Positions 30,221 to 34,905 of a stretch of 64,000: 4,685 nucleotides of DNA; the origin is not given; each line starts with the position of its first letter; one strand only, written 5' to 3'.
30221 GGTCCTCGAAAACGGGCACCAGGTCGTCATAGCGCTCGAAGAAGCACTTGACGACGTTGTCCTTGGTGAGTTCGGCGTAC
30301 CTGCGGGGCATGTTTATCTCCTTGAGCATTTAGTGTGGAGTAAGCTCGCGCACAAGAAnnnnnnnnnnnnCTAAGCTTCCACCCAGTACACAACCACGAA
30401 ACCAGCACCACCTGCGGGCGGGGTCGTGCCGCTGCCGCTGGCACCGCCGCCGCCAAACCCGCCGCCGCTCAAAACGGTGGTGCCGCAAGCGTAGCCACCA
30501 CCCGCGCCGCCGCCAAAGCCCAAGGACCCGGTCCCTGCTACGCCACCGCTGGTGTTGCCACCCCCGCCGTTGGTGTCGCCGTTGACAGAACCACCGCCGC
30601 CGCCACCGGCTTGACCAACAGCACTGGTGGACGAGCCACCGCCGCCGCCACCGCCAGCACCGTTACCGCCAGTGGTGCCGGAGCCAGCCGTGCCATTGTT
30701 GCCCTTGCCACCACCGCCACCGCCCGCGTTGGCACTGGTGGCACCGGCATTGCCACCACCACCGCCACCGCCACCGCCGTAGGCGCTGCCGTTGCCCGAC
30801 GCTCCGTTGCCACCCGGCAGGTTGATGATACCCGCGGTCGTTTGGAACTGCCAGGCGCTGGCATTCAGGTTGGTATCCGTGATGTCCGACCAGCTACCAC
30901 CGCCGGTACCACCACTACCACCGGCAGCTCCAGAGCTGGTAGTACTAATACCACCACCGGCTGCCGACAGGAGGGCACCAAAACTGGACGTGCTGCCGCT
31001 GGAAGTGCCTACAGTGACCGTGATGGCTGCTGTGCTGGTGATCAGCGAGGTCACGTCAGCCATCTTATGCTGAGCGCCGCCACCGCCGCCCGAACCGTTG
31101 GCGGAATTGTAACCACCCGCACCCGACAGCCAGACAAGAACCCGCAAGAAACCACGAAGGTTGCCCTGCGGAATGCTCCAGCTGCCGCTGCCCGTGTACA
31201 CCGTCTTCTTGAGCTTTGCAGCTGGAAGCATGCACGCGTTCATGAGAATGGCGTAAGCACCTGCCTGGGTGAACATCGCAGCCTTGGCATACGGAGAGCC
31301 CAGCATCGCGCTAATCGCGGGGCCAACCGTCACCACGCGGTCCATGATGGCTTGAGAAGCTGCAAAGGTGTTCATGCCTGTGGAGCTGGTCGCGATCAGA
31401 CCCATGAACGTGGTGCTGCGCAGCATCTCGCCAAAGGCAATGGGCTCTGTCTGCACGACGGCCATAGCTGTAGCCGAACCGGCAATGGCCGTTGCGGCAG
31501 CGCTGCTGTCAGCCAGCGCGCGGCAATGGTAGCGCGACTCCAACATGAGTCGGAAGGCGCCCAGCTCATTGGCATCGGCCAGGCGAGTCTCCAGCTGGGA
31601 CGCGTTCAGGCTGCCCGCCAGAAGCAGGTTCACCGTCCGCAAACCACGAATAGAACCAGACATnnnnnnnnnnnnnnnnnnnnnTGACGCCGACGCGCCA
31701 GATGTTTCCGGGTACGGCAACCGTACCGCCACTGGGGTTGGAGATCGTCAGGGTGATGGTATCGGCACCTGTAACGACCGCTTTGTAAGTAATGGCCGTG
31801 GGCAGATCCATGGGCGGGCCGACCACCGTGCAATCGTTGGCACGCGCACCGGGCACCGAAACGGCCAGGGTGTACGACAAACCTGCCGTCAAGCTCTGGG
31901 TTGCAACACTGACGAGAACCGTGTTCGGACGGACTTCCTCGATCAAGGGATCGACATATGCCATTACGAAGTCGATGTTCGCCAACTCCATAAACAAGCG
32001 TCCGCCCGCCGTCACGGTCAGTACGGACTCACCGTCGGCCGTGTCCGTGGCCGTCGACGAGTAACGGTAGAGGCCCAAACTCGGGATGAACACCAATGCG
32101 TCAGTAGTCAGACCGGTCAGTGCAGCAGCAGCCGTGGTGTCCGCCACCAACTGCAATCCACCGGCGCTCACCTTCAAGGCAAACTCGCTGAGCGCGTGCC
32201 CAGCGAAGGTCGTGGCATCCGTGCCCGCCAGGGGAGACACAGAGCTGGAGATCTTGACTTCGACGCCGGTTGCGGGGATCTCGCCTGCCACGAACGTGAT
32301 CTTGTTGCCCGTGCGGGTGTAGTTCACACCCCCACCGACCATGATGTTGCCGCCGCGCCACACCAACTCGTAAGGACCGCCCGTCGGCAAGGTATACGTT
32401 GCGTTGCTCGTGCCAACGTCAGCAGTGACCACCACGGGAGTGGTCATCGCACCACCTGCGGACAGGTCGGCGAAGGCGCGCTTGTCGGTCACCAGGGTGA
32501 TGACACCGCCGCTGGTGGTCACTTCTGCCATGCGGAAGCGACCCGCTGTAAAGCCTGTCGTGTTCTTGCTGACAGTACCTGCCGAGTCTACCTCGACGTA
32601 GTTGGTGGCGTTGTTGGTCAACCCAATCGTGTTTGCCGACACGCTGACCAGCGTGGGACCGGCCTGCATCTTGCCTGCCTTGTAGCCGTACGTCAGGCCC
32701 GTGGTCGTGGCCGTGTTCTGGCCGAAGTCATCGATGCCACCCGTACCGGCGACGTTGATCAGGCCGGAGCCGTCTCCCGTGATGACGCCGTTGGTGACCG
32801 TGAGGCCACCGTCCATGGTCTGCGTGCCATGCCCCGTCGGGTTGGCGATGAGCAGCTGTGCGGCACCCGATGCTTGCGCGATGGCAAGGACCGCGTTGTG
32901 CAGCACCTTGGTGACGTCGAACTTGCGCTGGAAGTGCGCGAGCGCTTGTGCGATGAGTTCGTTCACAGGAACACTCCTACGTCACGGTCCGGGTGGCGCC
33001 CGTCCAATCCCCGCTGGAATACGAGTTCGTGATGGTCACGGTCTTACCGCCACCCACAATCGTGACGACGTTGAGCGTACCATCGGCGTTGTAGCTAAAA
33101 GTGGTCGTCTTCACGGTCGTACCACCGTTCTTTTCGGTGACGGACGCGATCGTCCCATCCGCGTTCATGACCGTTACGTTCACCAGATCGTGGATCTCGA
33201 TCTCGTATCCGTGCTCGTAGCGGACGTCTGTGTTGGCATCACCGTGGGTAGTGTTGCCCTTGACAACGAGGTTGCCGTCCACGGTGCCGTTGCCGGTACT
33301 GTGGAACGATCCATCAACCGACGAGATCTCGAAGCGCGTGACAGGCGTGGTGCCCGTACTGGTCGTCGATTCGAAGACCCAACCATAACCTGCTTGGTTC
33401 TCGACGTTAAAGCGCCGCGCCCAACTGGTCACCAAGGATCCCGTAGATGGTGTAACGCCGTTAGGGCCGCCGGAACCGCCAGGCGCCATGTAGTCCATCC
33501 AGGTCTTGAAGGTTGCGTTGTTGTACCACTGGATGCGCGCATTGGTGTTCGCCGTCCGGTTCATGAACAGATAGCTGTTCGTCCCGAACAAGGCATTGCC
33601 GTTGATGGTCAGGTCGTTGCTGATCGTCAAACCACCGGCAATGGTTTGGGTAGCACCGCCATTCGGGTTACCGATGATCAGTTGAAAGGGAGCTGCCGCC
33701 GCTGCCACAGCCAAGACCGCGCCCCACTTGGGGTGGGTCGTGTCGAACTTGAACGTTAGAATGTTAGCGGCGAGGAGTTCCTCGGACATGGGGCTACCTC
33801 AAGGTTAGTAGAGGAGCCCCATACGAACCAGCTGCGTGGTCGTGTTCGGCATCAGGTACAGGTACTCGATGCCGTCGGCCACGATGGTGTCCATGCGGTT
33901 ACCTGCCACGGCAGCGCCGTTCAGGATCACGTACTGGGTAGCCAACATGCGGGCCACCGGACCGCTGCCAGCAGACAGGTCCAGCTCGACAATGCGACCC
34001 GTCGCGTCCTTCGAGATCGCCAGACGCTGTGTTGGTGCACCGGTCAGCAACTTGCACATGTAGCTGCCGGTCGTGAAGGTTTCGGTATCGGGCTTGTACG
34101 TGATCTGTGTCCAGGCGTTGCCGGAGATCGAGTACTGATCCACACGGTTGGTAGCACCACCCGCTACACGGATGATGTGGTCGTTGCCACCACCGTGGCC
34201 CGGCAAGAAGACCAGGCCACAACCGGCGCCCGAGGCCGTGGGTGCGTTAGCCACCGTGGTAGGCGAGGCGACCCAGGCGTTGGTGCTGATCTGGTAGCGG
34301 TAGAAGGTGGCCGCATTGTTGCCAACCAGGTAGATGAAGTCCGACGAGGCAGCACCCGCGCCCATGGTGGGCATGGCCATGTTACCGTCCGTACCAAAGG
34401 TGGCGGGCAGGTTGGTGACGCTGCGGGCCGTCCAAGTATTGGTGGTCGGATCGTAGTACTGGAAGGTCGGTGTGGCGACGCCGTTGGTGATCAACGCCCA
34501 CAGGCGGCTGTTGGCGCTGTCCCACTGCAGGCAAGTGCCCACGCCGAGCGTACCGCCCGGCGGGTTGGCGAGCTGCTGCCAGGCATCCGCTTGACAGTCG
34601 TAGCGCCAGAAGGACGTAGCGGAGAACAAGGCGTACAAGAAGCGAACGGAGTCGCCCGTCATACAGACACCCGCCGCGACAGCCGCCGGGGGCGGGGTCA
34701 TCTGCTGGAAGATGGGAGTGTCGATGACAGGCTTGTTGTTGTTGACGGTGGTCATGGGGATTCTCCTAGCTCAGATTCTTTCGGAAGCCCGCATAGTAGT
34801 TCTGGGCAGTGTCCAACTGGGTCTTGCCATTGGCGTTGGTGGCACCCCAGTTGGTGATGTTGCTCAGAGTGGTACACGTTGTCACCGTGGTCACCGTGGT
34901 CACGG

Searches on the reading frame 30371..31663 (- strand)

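Call 10: search_protein_families(library=pfam, proteins=[window:30371-31663:-], max_evalue=0.01)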
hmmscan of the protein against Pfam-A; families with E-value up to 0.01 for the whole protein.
window:30371-31663:- (430 aa): 0 families

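Call 16: search_protein_families(library=phrogs, proteins=[window:30371-31663:-], max_evalue=0.001)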
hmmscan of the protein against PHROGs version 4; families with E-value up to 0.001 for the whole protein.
window:30371-31663:- (430 aa): 1 family
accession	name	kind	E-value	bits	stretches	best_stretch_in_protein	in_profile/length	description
phrog_7809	-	tail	6e-08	32.8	1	34-138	432-536/624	tail fiber protein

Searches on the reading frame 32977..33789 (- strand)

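Call 10: search_protein_families(library=pfam, proteins=[window:32977-33789:-], max_evalue=0.01)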
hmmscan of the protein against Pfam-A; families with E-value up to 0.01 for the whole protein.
window:32977-33789:- (270 aa): 1 family
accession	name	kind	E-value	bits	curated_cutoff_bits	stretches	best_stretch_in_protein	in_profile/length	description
PF15283.12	DUF4595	-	0.0015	19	34.2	1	204-265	52-115/202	Domain of unknown function (DUF4595) with porin-like fold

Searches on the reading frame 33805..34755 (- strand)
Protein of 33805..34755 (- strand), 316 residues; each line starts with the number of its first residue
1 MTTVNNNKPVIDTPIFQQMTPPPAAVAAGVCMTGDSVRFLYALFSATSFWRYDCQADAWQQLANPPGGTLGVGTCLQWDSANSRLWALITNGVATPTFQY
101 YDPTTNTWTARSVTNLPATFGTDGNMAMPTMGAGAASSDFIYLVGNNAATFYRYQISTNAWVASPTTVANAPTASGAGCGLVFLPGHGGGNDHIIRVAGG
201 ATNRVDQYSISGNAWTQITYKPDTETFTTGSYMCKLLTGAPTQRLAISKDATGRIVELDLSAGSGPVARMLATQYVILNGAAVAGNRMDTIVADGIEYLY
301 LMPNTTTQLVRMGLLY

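Call 10: search_protein_families(library=pfam, proteins=[window:33805-34755:-], max_evalue=0.01)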
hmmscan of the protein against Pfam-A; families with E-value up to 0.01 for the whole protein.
window:33805-34755:- (316 aa): 4 families
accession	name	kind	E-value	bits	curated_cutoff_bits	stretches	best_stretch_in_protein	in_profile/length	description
PF01344.31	Kelch_1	-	3.3e-09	36.5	20.1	0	48-66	28-46/46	Kelch motif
PF13415.12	Kelch_3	-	2.8e-07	31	22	0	47-75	18-46/48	Galactose oxidase, central domain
PF13418.12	Kelch_4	-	1.8e-05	25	21.6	0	199-219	25-45/49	Galactose oxidase, central domain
PF13964.12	Kelch_6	-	0.00029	21.2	25.3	0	48-67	29-48/50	Kelch motif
